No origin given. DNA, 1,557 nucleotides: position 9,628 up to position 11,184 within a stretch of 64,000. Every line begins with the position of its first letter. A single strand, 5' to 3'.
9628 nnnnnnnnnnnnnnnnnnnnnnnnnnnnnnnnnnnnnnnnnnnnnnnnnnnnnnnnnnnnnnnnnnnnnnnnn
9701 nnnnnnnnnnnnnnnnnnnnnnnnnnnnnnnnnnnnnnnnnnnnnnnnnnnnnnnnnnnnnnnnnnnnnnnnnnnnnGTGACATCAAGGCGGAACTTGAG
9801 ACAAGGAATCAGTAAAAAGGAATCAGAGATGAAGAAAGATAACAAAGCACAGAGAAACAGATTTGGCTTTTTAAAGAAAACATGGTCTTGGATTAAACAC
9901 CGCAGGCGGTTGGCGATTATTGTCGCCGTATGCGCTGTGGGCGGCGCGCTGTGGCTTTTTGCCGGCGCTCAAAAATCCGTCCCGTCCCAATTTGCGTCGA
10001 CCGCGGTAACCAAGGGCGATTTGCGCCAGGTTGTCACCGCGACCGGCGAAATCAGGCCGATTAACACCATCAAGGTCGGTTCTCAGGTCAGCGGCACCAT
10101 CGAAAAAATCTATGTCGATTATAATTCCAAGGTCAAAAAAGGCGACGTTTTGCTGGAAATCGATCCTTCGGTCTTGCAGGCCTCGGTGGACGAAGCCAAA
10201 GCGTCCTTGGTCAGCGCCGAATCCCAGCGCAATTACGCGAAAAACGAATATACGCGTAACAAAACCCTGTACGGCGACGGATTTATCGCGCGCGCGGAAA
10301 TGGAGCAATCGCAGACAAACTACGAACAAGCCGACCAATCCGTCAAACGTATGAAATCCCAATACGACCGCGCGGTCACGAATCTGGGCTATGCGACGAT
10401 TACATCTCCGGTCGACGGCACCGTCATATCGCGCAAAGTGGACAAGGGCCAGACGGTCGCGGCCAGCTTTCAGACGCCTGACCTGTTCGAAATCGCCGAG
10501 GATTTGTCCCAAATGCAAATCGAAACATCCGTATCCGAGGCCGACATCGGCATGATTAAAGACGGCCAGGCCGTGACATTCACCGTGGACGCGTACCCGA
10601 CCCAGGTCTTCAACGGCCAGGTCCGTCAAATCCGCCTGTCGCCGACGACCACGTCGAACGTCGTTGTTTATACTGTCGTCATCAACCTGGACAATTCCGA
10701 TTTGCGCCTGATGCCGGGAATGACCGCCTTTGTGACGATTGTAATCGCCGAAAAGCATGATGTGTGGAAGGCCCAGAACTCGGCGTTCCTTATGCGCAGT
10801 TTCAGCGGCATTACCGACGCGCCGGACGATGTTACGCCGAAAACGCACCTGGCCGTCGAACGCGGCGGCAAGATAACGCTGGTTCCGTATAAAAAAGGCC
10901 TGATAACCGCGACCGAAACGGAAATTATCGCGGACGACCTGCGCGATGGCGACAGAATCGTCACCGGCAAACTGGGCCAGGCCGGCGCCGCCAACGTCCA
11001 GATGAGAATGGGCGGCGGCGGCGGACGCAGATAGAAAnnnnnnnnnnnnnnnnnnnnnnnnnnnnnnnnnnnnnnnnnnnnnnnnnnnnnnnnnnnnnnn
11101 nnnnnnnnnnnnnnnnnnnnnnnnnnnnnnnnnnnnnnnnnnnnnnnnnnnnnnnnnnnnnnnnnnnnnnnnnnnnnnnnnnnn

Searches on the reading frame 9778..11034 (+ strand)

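Call 37: search_protein_families(library=pfam, proteins=[window:9778-11034:+], max_evalue=0.00001)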
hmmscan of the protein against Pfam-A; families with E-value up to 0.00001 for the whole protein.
window:9778-11034:+ (418 aa): 4 families
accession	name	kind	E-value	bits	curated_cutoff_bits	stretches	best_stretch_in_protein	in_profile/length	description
PF16576.10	HlyD_D23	-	1.5e-25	90.2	30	1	86-317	6-214/214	Barrel-sandwich domain of CusB or HlyD membrane-fusion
PF13437.12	HlyD_3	-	3.9e-17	63.4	22.2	1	207-314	1-106/106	HlyD family secretion protein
PF13533.13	Biotin_lipoyl_2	-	7.6e-08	32.4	29.8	1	99-129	2-32/32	Biotin-lipoyl like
PF00364.28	Biotin_lipoyl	-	4.2e-06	26.9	22.1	0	99-128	44-73/73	Biotin-requiring enzyme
